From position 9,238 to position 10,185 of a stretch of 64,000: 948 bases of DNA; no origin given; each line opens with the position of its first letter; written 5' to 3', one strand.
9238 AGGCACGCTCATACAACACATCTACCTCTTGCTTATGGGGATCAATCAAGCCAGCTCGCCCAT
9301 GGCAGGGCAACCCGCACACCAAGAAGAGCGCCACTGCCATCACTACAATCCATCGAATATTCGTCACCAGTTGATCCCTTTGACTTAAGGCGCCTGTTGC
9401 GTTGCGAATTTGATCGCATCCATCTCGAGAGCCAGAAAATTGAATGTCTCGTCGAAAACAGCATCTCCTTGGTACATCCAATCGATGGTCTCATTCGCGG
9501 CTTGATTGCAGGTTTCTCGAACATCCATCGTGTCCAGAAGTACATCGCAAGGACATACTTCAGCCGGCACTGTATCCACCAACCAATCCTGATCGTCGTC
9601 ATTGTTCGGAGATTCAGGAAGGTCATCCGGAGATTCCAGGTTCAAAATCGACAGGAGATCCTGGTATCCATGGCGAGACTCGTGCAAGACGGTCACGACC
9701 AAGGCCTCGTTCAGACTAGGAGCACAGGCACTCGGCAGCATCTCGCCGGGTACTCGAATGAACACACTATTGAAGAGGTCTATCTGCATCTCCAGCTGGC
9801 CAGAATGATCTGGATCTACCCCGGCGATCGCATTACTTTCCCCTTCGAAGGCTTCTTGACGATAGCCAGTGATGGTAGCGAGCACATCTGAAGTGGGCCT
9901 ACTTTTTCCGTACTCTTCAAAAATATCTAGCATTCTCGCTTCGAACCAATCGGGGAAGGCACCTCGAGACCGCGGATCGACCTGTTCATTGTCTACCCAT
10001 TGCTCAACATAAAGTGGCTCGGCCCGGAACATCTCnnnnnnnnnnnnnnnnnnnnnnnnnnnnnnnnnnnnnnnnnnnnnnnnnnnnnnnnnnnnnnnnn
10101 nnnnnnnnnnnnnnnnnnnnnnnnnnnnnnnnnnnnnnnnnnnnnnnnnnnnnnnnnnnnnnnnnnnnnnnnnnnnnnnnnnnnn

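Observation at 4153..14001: Locus of two giant secreted multidomain proteins flanking a HEAT-like hypothetical; one ends in a HExxH domain, the other in poly-Asp-CNPCG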

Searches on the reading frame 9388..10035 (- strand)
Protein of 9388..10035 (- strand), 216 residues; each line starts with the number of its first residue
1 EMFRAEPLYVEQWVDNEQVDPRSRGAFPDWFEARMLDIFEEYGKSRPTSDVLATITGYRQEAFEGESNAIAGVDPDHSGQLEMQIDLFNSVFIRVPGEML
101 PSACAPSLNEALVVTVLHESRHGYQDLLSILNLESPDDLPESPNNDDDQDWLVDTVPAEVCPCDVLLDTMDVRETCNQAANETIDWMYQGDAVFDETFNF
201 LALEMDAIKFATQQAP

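Call 45: search_protein_families(library=pfam, alignment_id=A3, max_evalue=10)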
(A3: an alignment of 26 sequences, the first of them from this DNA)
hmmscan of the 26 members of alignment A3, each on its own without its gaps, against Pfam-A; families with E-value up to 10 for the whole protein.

A. member 1, seq(216 aa): 0 families

B. families by the number of members that match (of 26 scanned): 7 families
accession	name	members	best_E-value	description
PF20573.4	DUF6782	6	0.031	Putative metallopeptidase family (DUF6782)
PF17295.7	DUF5348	1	0.046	Domain of unknown function (DUF5348)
PF21792.3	DAB2_SBM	1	0.067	Disabled homolog 2-like, sulfatide-binding motifs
PF22253.2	DUF6948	1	0.12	Domain of unknown function (DUF6948)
PF10591.15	SPARC_Ca_bdg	1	0.14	Secreted protein acidic and rich in cysteine Ca binding region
PF06580.19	His_kinase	1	0.18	Histidine kinase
PF17508.7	MccV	1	0.19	Microcin V bacteriocin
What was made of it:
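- On PVC-metallopeptidase / DUF4157: No member matches a DUF4157 model even at E<=10 (call 45).
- Six of 26 members give a weak hit to DUF6782, a putative metallopeptidase family (call 45).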

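Call 48: predict_structure(alignment_id=A3)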
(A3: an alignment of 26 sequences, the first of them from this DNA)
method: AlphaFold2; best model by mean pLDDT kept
length: 216 residues; sequences in the alignment: 26
mean_pLDDT: 85.7   pTM: 0.86
mean pLDDT of the five models: 85.7, 85.6, 84.9, 83.8, 83.6
residues with pLDDT >= 90: 111; 70-90: 82; 50-70: 20; < 50: 3
segments of 3 or more residues with pLDDT < 50: 1-3
pLDDT, mean of each block of 10 residues (from residue 1): 52 71 91 94 92 96 81 89 90 77 80 93 94 77 84 89 84 92 93 84 93 87
secondary structure, 60 per line:
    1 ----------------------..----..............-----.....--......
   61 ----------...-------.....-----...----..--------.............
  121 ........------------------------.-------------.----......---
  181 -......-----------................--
elements in order: H29-42 H48-52 E55-60 E71-73 E81-85 E108-110 H111-128 E172-177 E182-187 H199-214
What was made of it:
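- On Zincin-like metallopeptidases: The topology fits (call 48).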

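Call 50: fold_search(model_id=the predicted structure, library=pdb)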
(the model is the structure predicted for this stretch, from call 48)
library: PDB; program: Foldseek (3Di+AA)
matches with E <= 10: 73; with E <= 0.001: 0
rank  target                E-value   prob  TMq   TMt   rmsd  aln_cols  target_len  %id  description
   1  1pwp_B                2.6e-01  0.38  0.38  0.13   9.9       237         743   14  Crystal Structure of the Anthrax Lethal Factor complexed with Small Molecule Inhibitor NSC 12155 (released 2004-01-13)
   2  1j7n_A                2.6e-01  0.30  0.36  0.13   9.4       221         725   12  Anthrax Toxin Lethal factor (released 2001-11-07)
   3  4l6t_A                3.7e-01  0.30  0.22  0.20   6.9       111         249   17  GM1 bound form of the ECX AB5 holotoxin (released 2013-11-06)
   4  1pwq_A                4.7e-01  0.23  0.37  0.13   9.1       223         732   13  Crystal structure of Anthrax Lethal Factor complexed with Thioacetyl-Tyr-Pro-Met-Amide, a metal-chelating peptidyl sma (released 2004-01-13)
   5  1pwv_A                5.6e-01  0.21  0.37  0.14   8.4       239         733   13  Crystal structure of Anthrax Lethal Factor wild-type protein complexed with an optimised peptide substrate. (released 2004-02-03)
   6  3dwc_A                6.7e-01  0.21  0.22  0.11  10.6       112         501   12  Trypanosoma Cruzi Metallocarboxypeptidase 1 (released 2008-09-09)
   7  8s5f_F                6.7e-01  0.15  0.25  0.18   8.6       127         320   12  Crystal structure of the HExxH domain of ChlBHExxH a novel alpha-ketoglutarate dependent oxygenase (released 2024-10-02)
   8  8vwi_Q                9.6e-01  0.11  0.24  0.26  10.2       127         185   11  The base complex of the AcMNPV baculovirus nucleocapsid (Class 1, localised reconstruction) (released 2024-11-06)
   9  4put                  1.4e+00  0.06  0.17  0.07  10.3       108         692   16  Crystal structure of the Arabidopsis thaliana TOP2 oligopeptidase (released 2014-05-14)
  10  3dwc_B                1.8e+00  0.14  0.21  0.10   6.8       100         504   11  Trypanosoma Cruzi Metallocarboxypeptidase 1 (released 2008-09-09)
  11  6ggo_A                2.0e+00  0.08  0.27  0.29  10.3       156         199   13  Crystal structure of Salmonella zinc metalloprotease effector GtgA (released 2018-08-29)
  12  9h2a_R                2.1e+00  0.08  0.22  0.24  11.7       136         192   12  AcMNPV complete basal cap (released 2025-06-04)
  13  5lv0_A                2.2e+00  0.02  0.18  0.08  16.4       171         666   15  Structure of Human Neurolysin (E475Q) in complex with amyloid-beta 35-40 peptide product (released 2017-12-06)
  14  5xqg_D                2.8e+00  0.02  0.10  0.04  13.9       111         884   11  Crystal structure of a PL 26 exo-rhamnogalacturonan lyase from Penicillium chrysogenum complexed with unsaturated gala (released 2018-03-21)
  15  7y9t_A                3.0e+00  0.09  0.16  0.09   6.5        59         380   14  Structure of the auxin exporter PIN1 in Arabidopsis thaliana in the apo state (released 2022-09-07)
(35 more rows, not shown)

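Call 78: search_solved_structures(query=A3, max_evalue=10, show_alignments=4)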
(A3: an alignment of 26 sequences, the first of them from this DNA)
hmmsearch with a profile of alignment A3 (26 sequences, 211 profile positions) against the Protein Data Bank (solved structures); distinct sequences matched with E-value up to 10: 0.

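Call 79: search_protein_families(library=ncbifam, alignment_id=A3, max_evalue=10)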
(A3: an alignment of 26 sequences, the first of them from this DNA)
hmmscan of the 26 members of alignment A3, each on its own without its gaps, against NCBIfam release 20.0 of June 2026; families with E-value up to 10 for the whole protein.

A. member 1, seq(216 aa): 0 families

B. families by the number of members that match (of 26 scanned): 5 families
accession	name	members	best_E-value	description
NF009536.0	PRK12901.1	1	0.054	preprotein translocase subunit SecA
TIGR04267.2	mod_HExxH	1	0.082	aKG-HExxH-type peptide beta-hydroxylase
TIGR04301.1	ODC_inducible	1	0.1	ornithine decarboxylase SpeF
TIGR00035.1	asp_race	1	0.18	amino acid racemase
NF000756.0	PRK00047.1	1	0.2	glycerol kinase GlpK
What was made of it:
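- On Zincin-like metallopeptidases: NCBIfam gives nothing (call 79).
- The weak hits include the ChlB HExxH oxygenase 8s5f (E 0.67, call 50) and the NCBIfam aKG-HExxH hydroxylase (E 0.082 in 1 of 26 members, call 79).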

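Call 95: fold_search(model_id=the predicted structure, library=viral)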
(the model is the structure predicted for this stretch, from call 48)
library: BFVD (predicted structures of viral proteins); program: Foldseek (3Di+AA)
matches with E <= 10: 98; with E <= 0.001: 0
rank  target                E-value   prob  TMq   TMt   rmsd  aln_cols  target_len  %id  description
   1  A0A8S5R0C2            2.5e-02  0.96  0.31  0.14   4.9       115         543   14  Minor capsid protein [Siphoviridae sp. ctljn1]
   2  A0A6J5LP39            4.0e-02  0.94  0.36  0.48   7.9       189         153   10  SprT-like [uncultured Caudovirales phage]
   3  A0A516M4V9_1          4.0e-02  0.63  0.26  0.07  16.6       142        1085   19  (no name in the UniProt tables at hand)
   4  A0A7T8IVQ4            4.2e-02  0.44  0.31  0.22  14.8       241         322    9  Putative endopeptidase family M34 [Erwinia phage pEa_SNUABM_5]
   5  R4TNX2                5.4e-02  0.87  0.28  0.27   9.4       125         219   22  SprT-like domain-containing protein [Haloarcula californiae tailed virus 1]
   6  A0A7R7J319            5.7e-02  0.80  0.28  0.33  10.6       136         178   14  (no name in the UniProt tables at hand)
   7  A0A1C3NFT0            6.0e-02  0.84  0.28  0.18   4.6       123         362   13  (no name in the UniProt tables at hand)
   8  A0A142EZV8            8.1e-02  0.80  0.33  0.39   6.8       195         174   12  (no name in the UniProt tables at hand)
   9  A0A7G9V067            8.7e-02  0.87  0.28  0.08   4.9       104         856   13  MuF-like minor capsid protein [Mycobacterium phage Rope]
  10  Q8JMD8                1.6e-01  0.89  0.28  0.45   3.4       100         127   13  XE-like protein [Mamestra configurata nucleopolyhedrovirus B]
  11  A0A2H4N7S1            2.1e-01  0.57  0.29  0.42   8.2       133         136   11  (no name in the UniProt tables at hand)
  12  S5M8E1                2.7e-01  0.30  0.40  0.11   9.3       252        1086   12  Uncharacterized protein [Bacillus phage JL]
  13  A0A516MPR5            4.1e-01  0.66  0.30  0.48   3.8       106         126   11  (no name in the UniProt tables at hand)
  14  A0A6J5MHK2            4.9e-01  0.44  0.26  0.11   7.8       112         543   12  Uncharacterized protein [uncultured Caudovirales phage]
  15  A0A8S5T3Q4            4.9e-01  0.41  0.23  0.31   3.6        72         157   17  Uncharacterized protein (Fragment) [Siphoviridae sp. ctaA31]
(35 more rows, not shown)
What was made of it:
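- In BFVD they are SprT-like (prob 0.94 and 0.87), M34 and IrrE (call 95).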
